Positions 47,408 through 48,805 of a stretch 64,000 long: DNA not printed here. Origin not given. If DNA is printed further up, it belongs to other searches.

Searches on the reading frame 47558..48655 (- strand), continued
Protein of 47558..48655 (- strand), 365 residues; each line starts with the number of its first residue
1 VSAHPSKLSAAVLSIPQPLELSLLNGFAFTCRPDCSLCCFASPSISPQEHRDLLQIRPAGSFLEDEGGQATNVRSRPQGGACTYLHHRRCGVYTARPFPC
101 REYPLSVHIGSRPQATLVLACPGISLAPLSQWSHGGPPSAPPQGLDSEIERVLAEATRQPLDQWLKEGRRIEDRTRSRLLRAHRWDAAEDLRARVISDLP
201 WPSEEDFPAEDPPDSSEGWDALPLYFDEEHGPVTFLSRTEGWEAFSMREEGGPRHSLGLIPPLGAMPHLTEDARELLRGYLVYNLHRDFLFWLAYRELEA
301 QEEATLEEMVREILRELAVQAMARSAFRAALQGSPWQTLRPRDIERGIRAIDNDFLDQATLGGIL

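Call 81: search_protein_families(library=pfam, proteins=[L032:2885-4336:-], max_evalue=0.01)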
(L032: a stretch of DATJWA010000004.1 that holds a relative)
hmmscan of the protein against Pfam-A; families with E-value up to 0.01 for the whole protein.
L032:2885-4336:- (483 aa): 3 families
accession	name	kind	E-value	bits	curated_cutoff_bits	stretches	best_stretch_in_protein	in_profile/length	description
PF07690.21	MFS_1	-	5.4e-56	190.4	33.4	3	13-176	3-166/347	Major Facilitator Superfamily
PF00083.30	Sugar_tr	-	3e-11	43.3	22.3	1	40-175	44-185/452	Sugar (and other) transporter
PF06609.19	TRI12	-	1.3e-07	31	23.2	1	29-285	67-331/599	Fungal trichothecene efflux pump (TRI12)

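Call 87: find_homologous_proteins(query=L006:776-2104:+, max_evalue=1e-100)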
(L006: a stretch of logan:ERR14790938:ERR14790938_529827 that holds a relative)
Query L006:776-2104:+ (442 aa): 7957 proteins with E <= 1e-100 among 8000 candidates; the best 120 are listed.
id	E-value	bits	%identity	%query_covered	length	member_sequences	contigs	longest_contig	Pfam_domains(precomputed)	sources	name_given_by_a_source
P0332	9.7e-298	1005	100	100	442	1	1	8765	PF01170.25,PF01555.25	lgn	-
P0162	4.5e-172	591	64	92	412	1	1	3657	PF01555.25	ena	-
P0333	3.5e-170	585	65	92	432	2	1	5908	PF01555.25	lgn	-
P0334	4.1e-170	584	63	92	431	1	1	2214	PF01555.25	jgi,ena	-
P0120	8.8e-170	583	64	93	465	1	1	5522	PF01555.25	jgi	jgi:DNA methylase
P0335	3.2e-169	581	65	92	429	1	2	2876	PF01555.25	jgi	jgi:hypothetical protein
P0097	3.8e-169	581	65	91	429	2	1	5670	PF01555.25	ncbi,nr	ncbi:MAG: methylase domain protein [Armatimonadetes bacterium]|nr:methylase domain protein [Armatimo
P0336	4.0e-169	581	63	91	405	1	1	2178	PF01555.25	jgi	-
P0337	7.4e-169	580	65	92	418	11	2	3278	PF01555.25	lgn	-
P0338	1.4e-168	579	64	91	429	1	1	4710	PF01555.25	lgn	-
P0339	3.4e-168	578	63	94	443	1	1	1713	PF01555.25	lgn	-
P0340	3.9e-168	578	62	94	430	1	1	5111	PF01555.25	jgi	jgi:hypothetical protein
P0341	4.6e-168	578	63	93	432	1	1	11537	PF01555.25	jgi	jgi:hypothetical protein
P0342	6.8e-168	577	63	93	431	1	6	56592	PF01555.25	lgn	-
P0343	1.2e-167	576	62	94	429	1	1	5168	PF01555.25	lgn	-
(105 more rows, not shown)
